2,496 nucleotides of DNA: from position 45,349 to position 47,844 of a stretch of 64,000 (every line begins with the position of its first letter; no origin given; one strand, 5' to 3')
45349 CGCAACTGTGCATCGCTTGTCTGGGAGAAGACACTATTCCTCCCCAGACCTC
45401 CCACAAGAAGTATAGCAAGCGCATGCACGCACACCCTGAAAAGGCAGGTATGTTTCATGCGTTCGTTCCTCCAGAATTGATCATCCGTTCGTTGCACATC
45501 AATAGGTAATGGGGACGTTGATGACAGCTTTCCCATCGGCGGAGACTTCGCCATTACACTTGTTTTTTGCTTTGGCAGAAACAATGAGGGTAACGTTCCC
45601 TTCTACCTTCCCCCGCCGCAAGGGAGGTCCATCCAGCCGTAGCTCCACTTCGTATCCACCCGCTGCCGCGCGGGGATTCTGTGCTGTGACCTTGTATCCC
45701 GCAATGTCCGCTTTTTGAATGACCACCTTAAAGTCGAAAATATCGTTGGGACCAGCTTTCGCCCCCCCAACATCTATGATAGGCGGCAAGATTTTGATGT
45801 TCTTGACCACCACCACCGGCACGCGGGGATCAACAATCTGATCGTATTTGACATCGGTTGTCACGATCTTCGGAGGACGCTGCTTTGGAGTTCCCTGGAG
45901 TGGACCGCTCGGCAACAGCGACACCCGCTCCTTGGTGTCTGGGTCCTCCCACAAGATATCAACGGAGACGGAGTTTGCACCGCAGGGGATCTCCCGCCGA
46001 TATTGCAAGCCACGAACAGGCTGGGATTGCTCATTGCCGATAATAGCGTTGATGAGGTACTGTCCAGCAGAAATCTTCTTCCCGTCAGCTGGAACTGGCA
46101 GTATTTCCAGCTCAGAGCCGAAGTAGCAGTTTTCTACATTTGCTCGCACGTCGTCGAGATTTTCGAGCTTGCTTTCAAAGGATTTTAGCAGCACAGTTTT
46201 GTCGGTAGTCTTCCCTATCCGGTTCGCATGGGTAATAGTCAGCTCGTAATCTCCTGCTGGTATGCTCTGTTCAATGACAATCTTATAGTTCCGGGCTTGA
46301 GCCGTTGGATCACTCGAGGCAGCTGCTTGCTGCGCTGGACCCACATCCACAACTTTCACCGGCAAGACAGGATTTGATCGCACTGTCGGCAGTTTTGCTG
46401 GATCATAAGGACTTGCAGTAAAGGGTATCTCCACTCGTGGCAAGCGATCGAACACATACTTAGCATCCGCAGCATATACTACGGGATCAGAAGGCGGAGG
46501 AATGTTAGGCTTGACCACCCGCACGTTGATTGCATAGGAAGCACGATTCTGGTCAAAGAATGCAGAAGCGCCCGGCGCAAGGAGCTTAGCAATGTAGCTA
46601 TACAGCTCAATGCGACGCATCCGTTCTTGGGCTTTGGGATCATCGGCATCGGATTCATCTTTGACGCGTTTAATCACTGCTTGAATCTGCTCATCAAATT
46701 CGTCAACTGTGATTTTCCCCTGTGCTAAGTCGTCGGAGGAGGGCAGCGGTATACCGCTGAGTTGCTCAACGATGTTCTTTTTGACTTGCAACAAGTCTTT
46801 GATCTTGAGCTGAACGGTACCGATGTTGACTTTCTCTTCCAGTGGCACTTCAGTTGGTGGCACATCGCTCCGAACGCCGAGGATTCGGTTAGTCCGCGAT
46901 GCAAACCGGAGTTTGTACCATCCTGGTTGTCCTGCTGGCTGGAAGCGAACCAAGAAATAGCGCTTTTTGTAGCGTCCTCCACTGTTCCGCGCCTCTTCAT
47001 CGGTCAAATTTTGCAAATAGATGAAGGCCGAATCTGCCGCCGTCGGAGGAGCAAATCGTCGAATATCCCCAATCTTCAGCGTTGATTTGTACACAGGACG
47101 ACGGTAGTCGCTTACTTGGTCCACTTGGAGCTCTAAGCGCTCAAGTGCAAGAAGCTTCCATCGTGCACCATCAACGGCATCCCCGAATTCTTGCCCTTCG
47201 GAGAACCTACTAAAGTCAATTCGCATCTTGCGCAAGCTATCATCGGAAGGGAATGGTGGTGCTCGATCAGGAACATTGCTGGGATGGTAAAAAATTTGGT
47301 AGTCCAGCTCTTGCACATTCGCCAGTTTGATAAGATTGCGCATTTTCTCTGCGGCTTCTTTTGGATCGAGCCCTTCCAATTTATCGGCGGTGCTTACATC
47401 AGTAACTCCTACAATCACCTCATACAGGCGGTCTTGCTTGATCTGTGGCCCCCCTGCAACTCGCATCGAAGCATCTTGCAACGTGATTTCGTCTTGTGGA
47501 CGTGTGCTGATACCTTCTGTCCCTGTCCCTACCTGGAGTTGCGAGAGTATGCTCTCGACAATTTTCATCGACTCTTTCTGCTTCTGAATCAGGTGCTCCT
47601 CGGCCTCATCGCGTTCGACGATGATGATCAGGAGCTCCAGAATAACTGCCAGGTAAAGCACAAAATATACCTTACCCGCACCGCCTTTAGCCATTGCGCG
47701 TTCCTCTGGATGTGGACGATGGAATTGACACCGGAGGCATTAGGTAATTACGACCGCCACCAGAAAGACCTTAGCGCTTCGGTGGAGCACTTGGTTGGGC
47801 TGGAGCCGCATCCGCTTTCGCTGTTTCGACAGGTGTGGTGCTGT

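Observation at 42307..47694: Three-gene envelope operon of unassigned function: 731-aa N-anchored protein plus two paralogous exported, beta-rich proteins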

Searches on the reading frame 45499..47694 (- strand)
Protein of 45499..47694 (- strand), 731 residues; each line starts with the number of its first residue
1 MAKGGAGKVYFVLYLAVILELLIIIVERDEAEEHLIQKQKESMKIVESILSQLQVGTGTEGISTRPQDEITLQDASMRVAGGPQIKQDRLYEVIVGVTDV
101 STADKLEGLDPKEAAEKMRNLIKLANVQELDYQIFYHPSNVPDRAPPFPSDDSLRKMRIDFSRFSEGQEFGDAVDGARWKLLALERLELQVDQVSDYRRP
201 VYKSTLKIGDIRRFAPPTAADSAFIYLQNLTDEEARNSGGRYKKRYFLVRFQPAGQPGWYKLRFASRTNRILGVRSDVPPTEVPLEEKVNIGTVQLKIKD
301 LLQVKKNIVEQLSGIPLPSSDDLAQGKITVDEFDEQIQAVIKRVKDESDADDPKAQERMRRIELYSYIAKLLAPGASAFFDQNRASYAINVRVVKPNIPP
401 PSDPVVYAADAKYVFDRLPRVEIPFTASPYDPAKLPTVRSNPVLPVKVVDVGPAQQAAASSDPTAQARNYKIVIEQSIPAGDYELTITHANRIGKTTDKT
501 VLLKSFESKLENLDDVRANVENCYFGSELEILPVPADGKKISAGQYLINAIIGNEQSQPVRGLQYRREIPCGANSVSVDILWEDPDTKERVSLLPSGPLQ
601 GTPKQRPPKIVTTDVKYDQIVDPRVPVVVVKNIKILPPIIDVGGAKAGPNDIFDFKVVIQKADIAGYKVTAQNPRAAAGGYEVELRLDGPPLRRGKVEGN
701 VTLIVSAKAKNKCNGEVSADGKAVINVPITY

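Call 3: search_protein_families(library=pfam, proteins=[window:45499-47694:-], max_evalue=1)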
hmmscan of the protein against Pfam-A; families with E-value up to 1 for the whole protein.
window:45499-47694:- (731 aa): 2 families
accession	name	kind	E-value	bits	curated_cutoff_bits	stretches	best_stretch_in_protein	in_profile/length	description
PF16405.10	DUF5013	-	0.14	12.8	28.5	1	465-520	58-114/149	Domain of unknown function (DUF5013)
PF22470.1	Histone_HNS_N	-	0.16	12.3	24.5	0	20-54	32-66/79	H-NS histone-like proteins, N-terminal domain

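Call 4: search_protein_families(library=ncbifam, proteins=[window:45499-47694:-], max_evalue=1)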
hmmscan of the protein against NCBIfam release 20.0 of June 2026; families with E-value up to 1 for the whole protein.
window:45499-47694:- (731 aa): 0 families

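Call 5: find_homologous_proteins(query=window:45499-47694:-)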
Query window:45499-47694:- (731 aa): 582 proteins with E <= 0.001 among 8000 candidates; the best 120 are listed.
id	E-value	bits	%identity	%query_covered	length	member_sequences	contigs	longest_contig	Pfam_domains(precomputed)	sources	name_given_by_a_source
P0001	0.0e+0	1617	100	100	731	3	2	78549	-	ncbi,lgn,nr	ncbi:MAG: hypothetical protein RML15_08380 [Bacteroidota bacterium]|nr:hypothetical protein [Candida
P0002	0.0e+0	1510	92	100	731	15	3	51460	-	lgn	-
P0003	0.0e+0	1470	89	100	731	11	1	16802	-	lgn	-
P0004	0.0e+0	1463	88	100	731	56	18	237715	-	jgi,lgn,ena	jgi:hypothetical protein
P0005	1.4e-296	1004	63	100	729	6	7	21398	-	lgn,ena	-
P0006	3.6e-293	992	62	100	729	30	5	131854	-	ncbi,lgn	-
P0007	3.9e-291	986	62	100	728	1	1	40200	-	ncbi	-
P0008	9.7e-285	965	61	100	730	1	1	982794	-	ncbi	-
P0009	1.4e-282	957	60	100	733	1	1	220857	-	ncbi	-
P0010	3.3e-278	943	60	100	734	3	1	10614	-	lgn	-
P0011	3.9e-278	943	60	100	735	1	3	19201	-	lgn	-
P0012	1.3e-277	941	59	100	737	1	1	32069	-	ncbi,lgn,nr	ncbi:MAG: hypothetical protein JNL32_05080 [Candidatus Kapabacteria bacterium]|nr:hypothetical prote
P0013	8.0e-265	899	59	100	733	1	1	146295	-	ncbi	-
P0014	2.9e-256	870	59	94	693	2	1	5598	-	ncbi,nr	ncbi:MAG: hypothetical protein JNJ85_12565 [Candidatus Kapabacteria bacterium]|nr:hypothetical prote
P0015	6.1e-224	764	52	100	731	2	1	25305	-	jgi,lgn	jgi:hypothetical protein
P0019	2.5e-221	755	51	100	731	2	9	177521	-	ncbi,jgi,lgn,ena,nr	ncbi:hypothetical protein HRbin21_00803 [bacterium HR21]|nr:hypothetical protein HRbin21_00803 [bact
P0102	3.2e-117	411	37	100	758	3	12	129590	-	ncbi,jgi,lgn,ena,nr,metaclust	ncbi:MAG: hypothetical protein A2X61_14175 [Ignavibacteria bacterium GWB2_35_12]|nr:MAG: hypothetica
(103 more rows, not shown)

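Call 6: search_solved_structures(query=window:45499-47694:-, max_evalue=10)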
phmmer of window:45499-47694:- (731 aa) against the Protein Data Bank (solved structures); distinct sequences matched with E-value up to 10: 0.

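Call 7: find_encoding_contigs(protein=P0102, flank=10000, max_places=2)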
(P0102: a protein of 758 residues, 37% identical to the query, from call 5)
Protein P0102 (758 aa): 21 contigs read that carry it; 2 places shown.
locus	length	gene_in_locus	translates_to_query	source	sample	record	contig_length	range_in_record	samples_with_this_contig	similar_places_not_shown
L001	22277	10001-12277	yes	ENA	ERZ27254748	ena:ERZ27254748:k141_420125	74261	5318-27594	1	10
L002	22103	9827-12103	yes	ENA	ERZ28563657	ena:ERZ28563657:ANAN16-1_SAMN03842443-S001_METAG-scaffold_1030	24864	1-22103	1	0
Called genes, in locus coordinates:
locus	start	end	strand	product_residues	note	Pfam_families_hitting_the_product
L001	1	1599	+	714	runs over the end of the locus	PF18962:Por_Secre_tail (weak)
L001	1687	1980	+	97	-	-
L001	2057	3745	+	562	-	PF02366:PMT, PF13231:PMT_2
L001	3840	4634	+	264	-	-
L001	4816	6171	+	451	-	-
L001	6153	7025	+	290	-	PF02086:MethyltransfD12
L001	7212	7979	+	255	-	PF03544:TonB_C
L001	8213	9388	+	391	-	PF05922:Inhibitor_I9, PF00082:Peptidase_S8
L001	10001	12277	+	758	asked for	-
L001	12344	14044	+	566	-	-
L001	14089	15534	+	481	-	-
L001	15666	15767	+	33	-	-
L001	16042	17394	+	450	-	PF00092:VWA, PF00362:Integrin_beta (faint), PF13519:VWA_2, PF25106:VWA_4, PF00691:OmpA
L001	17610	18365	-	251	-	PF20772:TACO1_YebC_N, PF01709:Transcrip_reg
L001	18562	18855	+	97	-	PF04365:BrnT_toxin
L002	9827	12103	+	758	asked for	-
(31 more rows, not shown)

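Call 8: find_encoding_contigs(protein=P0019, flank=10000, max_places=2)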
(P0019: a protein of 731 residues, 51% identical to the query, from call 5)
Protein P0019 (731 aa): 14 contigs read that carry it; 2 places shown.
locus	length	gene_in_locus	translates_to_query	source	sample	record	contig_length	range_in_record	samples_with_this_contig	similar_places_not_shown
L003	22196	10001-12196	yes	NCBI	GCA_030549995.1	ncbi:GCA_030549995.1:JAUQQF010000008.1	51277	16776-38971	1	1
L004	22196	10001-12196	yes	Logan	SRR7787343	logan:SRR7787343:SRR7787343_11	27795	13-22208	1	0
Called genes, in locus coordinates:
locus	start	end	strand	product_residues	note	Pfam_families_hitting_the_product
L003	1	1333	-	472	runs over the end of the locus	PF01943:Polysacc_synt, PF13440:Polysacc_synt_3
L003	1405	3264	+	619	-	PF02225:PA, PF04389:Peptidase_M28, PF13180:PDZ_2, PF17820:PDZ_6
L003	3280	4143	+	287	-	PF00561:Abhydrolase_1 (faint), PF12146:Hydrolase_4 (faint), PF12697:Abhydrolase_6 (weak)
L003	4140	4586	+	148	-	-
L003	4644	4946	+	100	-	PF01910:Thiamine_BP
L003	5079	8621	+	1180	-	PF08471:Ribonuc_red_2_N, PF02867:Ribonuc_red_lgC, PF12637:TSCPD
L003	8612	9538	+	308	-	PF17284:Spermine_synt_N, PF01564:Spermine_synth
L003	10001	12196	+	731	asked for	-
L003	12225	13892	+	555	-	-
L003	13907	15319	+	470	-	-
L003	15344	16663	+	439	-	PF00092:VWA, PF00362:Integrin_beta (faint), PF13519:VWA_2, PF25106:VWA_4, PF00691:OmpA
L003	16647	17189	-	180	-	PF04093:MreD (weak)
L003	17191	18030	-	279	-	PF04085:MreC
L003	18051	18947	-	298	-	PF02737:3HCDH_N, PF03435:Sacchrp_dh_NADP (faint), PF00725:3HCDH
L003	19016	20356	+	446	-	PF00919:UPF0004, PF04055:Radical_SAM, PF01938:TRAM (weak), PF18693:TRAM_2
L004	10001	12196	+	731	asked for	-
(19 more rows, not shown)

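Call 16: search_solved_structures(query=A2, max_evalue=10)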
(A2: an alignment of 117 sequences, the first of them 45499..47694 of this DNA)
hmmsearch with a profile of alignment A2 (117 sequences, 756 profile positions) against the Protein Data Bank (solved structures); distinct sequences matched with E-value up to 10: 0.

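Call 23: find_related_loci(query=A1, collection=genome_contigs, flank=10000)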
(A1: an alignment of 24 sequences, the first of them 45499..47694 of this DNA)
Query A1 (731 aa) in genome_contigs; peptide patterns used: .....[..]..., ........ (x = any residue, [..] = any of these).
353 stretches matched a pattern; 292 encode a relative of the query (tblastn E <= 1e-3); the best 80 are kept; 80 distinct loci.
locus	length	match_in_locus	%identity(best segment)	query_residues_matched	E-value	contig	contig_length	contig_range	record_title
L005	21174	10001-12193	92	1-731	0e+0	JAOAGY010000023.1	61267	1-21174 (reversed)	MAG: Chlorobiota bacterium isolate SKW43 k141_54209, whole genome shotgun sequence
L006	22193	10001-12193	90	1-731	0e+0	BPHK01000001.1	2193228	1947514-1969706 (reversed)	MAG: Candidatus Kapabacteria bacterium KatS3mg040 DNA, contig_882, whole genome shotgun sequence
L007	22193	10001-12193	90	1-731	0e+0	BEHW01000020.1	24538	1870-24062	Bacterium HR20 DNA, contig: NODE_629_20, isolate: HRbin20, whole genome shotgun sequence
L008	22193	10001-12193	91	1-731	0e+0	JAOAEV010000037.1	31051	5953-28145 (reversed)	MAG: Chlorobiota bacterium isolate SKW269 k141_924787, whole genome shotgun sequence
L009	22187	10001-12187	62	1-731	0e+0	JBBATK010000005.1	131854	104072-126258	MAG: Candidatus Kapaibacterium sp. isolate EUL_269 ctg5-EUL_269, whole genome shotgun sequence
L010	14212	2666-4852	62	1-731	0e+0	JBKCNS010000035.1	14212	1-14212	MAG: Candidatus Kapaibacterium sp. isolate samp_506_metadecoder_925 samp_506_929848, whole genome shotgun sequence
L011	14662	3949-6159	59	1-731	0e+0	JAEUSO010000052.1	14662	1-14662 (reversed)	MAG: Candidatus Kapaibacterium sp. isolate new MAG-305 NODE_52_length_14662_cov_3.731505, whole genome shotgun sequence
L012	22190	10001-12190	61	1-731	0e+0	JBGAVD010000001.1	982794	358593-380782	MAG: Chlorobiota bacterium isolate MAG_MBR_H10.82 MBRH10-82_opera_contig_16, whole genome shotgun sequence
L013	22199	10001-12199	60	1-731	0e+0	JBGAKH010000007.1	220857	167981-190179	MAG: Chlorobiota bacterium isolate MAG_AAO_H125.55 AAOH125-55_opera_contig_283, whole genome shotgun sequence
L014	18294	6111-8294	62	1-731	0e+0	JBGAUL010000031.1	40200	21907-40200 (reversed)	MAG: Chlorobiota bacterium isolate MAG_AAO_H125.58 AAOH125-58_opera_contig_2333, whole genome shotgun sequence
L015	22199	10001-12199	59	1-731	0e+0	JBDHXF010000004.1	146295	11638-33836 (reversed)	MAG: Chlorobiota bacterium isolate AS-MESO-3CA.21 NODE_395_length_146295_cov_4.935624, whole genome shotgun sequence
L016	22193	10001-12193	51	1-731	0e+0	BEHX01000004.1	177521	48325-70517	Bacterium HR21 DNA, contig: NODE_37_4, isolate: HRbin21, whole genome shotgun sequence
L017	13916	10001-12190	50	1-731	0e+0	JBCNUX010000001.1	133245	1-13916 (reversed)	MAG: Chlorobiota bacterium isolate DT_Bin_21 contig1, whole genome shotgun sequence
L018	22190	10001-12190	51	1-731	0e+0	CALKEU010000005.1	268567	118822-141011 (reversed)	MAG: Candidatus Kapabacteria bacterium isolate S1_Bin_METABAT__74_1 genome assembly, contig: c_000000163501, whole genom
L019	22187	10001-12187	50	1-731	0e+0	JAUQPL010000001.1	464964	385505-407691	MAG: Bacteroidota bacterium isolate GXS.bins.67.201907 NODE_3_length_464964_cov_43.175677, whole genome shotgun sequence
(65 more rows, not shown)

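Call 26: predict_structure(alignment_id=A2)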
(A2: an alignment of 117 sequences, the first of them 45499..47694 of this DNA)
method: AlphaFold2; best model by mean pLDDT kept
length: 731 residues; sequences in the alignment: 117
mean_pLDDT: 86.4   pTM: 0.54
mean pLDDT of the five models: 86.4, 84.8, 84.8, 84.8, 82.0
residues with pLDDT >= 90: 347; 70-90: 321; 50-70: 49; < 50: 14
segments of 3 or more residues with pLDDT < 50: 56-59, 61-63, 457-460
pLDDT, mean of each block of 10 residues (from residue 1): 60 86 84 73 71 55 58 59 69 88 78 86 92 94 86 84 93 90 96 91 94 91 92 89 91 90 91 77 81 82 86 88 87 90 84 84 89 85 86 71 84 95 92 89 94 66 71 95 95 88 97 95 94 95 95 86 95 94 95 94 95 90 90 93 88 92 91 83 91 85 94 93 93 85
secondary structure, 60 per line:
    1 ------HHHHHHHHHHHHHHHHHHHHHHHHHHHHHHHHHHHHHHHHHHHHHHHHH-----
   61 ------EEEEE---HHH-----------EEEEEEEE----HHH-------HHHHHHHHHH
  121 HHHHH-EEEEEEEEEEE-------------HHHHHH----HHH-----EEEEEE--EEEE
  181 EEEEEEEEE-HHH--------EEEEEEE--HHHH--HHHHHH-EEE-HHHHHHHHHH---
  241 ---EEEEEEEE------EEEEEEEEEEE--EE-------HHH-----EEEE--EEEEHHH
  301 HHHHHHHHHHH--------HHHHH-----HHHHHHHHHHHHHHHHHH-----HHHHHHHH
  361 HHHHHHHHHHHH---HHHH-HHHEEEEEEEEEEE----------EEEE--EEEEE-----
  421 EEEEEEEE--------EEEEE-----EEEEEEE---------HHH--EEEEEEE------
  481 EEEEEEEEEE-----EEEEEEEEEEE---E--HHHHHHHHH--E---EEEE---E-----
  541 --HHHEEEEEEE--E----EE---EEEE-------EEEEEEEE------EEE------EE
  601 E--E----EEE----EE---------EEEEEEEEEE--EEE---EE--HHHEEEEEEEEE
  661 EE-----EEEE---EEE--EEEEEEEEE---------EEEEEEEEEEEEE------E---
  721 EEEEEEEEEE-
elements in order (helices of 4 or more, strands of 3 or more residues): H7-55 E67-71 E89-96 H111-125 E127-137 H151-156 E169-174 E177-189 E202-208 H211-214 H217-222 E224-226 H228-237 E244-251 E258-268 E288-291 E294-297 H298-311 H320-324 H330-347 H353-372 H376-379 E384-394 E405-408 E411-415 E421-428 E437-441 E447-453 E468-474 E481-490 E496-506 H513-521 E528-531 E546-552 E565-568 E576-583 E590-592 E599-601 E609-611 E627-636 E639-641 E652-662 E668-671 E675-677 E680-688 E698-710 E721-730

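Call 29: fold_search(model_id=the predicted structure, library=pdb)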
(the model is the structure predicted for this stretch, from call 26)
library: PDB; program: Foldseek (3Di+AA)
matches with E <= 10: 1855; with E <= 0.001: 222
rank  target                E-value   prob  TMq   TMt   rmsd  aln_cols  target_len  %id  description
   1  4yfd_A                2.1e-09  1.00  0.14  0.18  19.7       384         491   13  Crystal structure PTP delta Ig1-Fn2 in complex with IL-1RAcP (released 2015-05-06)
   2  4y61_A                6.2e-09  1.00  0.12  0.21  18.1       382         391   13  Crystal structure of the complex between Slitrk2 LRR1 and PTP delta Ig1-Fn1 (released 2015-06-03)
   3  5v5x_D                1.7e-08  1.00  0.11  0.18  16.3       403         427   11  Protocadherin gammaB7 EC3-6 cis-dimer structure (released 2017-11-01)
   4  6vfw_D                2.6e-08  1.00  0.13  0.19  15.5       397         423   10  Crystal structure of human delta protocadherin 10 EC1-EC4 (released 2020-03-11)
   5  4yfg_A                3.1e-08  1.00  0.12  0.16  18.9       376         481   13  Crystal structure of PTP delta meA3/meB minus variant Ig1-Fn1 (released 2015-05-06)
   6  5lf5_A                3.5e-08  1.00  0.15  0.21  21.9       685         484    6  Myelin-associated glycoprotein (MAG) deglycosylated full extracellular domain with co-purified ligand (released 2016-12-14)
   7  6pgw                  4.5e-08  1.00  0.12  0.18  15.3       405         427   10  Crystal structure of zebrafish Protocadherin-19 EC3-6 (released 2020-12-30)
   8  5xwt_A                5.3e-08  1.00  0.11  0.18  17.1       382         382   12  Crystal structure of PTPdelta Ig1-Fn1 in complex with SALM5 LRR-Ig (released 2018-06-06)
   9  5szm_A                7.0e-08  1.00  0.12  0.19  15.3       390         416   10  Protocadherin gamma A8 extracellular cadherin domains 1-4 (released 2016-10-19)
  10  6vg4_A                9.2e-08  0.99  0.12  0.13  24.1       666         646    9  Human protocadherin 10 ectodomain (released 2020-03-11)
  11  5xwt_C                1.1e-07  1.00  0.11  0.18  16.9       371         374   13  Crystal structure of PTPdelta Ig1-Fn1 in complex with SALM5 LRR-Ig (released 2018-06-06)
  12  5iry_A                1.3e-07  1.00  0.10  0.14  17.0       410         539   13  Crystal structure of human Desmocollin-1 ectodomain (released 2016-06-22)
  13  5dzx_A                1.5e-07  1.00  0.13  0.19  15.1       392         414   13  Protocadherin beta 6 extracellular cadherin domains 1-4 (released 2016-05-04)
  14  4yh7_A                1.7e-07  1.00  0.13  0.15  18.0       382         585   12  Crystal structure of PTPdelta ectodomain in complex with IL1RAPL1 (released 2015-05-06)
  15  6e9b_C                1.7e-07  1.00  0.12  0.19  20.1       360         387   12  Bacteroides ovatus mixed-linkage glucan utilization locus (MLGUL) SGBP-B in complex with mixed-linkage heptasaccharide (released 2019-05-15)
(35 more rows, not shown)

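Call 47: search_protein_families(library=pfam, alignment_id=A1, max_evalue=1)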
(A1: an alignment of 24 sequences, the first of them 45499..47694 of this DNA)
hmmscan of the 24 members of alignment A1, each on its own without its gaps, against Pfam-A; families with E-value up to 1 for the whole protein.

A. member 1, window:45499-47694:- (731 aa): 2 families
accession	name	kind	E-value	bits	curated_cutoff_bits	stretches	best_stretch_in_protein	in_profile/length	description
PF16405.10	DUF5013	-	0.14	12.8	28.5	1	465-520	58-114/149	Domain of unknown function (DUF5013)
PF22470.1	Histone_HNS_N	-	0.16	12.3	24.5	0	20-54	32-66/79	H-NS histone-like proteins, N-terminal domain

B. families by the number of members that match (of 24 scanned): 21 families
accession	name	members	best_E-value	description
PF19077.6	Big_13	2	0.0016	Bacterial Ig-like domain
PF10029.15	DUF2271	1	0.02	Predicted periplasmic protein (DUF2271)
PF09132.16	BmKX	1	0.032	BmKX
PF22405.2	STIV-like_capsid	1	0.06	Sulfolobus turreted icosahedral virus 1-like, major capsid protein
PF14524.12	Wzt_C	1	0.067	Wzt C-terminal domain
PF08522.16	BT_3987-like_N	1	0.069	BT_3987-like, N-terminal domain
PF18925.5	DUF5675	1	0.084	Family of unknown function (DUF5675)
PF20297.4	MSSS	1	0.1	MutS2 and Smr-associated SH3 domain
PF07904.18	Eaf7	1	0.1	Chromatin modification-related protein EAF7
PF01833.30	TIG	1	0.11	IPT/TIG domain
PF24946.1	Fn3_Dep-1_4th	1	0.11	Dep-1 fourth Fn3-like domain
PF07548.16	ChlamPMP_M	1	0.11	Chlamydia polymorphic membrane protein middle domain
PF16405.10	DUF5013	1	0.14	Domain of unknown function (DUF5013)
PF10633.15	NPCBM_assoc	1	0.14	NPCBM-associated, NEW3 domain of alpha-galactosidase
PF07495.19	Y_Y_Y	1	0.14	Y_Y_Y domain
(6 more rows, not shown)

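Call 87: search_protein_families(library=padloc, proteins=[window:45499-47694:-], max_evalue=0.1)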
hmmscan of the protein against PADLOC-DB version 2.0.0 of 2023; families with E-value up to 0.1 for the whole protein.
window:45499-47694:- (731 aa): 0 families
